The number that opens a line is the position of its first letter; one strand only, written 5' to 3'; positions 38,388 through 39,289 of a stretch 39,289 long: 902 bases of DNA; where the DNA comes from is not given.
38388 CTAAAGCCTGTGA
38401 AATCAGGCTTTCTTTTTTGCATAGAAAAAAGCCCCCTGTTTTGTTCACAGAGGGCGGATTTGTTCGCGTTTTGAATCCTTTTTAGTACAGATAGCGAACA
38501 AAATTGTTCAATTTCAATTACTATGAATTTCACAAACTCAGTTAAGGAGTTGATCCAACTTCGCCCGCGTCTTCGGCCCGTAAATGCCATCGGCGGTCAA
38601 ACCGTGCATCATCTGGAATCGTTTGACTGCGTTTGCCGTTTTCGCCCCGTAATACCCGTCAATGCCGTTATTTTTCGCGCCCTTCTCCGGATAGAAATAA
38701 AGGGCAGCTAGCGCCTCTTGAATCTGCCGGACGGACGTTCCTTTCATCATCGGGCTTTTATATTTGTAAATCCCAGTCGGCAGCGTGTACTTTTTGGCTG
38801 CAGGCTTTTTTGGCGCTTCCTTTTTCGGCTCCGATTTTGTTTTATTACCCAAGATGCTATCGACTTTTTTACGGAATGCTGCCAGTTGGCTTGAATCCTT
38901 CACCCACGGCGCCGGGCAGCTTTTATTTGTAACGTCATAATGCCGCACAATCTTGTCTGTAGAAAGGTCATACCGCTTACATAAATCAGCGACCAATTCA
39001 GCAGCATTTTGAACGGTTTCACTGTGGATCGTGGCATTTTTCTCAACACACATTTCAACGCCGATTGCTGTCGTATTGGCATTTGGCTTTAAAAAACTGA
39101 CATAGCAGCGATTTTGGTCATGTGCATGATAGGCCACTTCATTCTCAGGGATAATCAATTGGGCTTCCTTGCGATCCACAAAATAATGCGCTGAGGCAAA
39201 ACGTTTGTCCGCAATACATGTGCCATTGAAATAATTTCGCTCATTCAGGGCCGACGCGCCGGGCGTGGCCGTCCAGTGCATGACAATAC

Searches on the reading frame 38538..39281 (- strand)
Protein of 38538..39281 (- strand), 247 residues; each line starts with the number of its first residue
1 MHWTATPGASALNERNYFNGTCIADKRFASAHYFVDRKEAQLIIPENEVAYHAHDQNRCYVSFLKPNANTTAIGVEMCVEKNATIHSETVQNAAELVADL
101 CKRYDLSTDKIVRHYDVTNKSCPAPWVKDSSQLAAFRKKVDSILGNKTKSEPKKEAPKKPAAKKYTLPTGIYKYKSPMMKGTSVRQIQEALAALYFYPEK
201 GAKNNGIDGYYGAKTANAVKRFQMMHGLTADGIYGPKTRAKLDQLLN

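Call 90: search_protein_families(library=pfam, proteins=[window:38538-39281:-], max_evalue=0.001)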
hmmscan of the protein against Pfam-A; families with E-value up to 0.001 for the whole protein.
window:38538-39281:- (247 aa): 2 families
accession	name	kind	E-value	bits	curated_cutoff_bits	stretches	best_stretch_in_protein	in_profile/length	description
PF01510.30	Amidase_2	-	9.7e-21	74.9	26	1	1-125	10-131/131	N-acetylmuramoyl-L-alanine amidase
PF01471.23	PG_binding_1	-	9.6e-20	71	23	1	181-242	2-57/57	Putative peptidoglycan binding domain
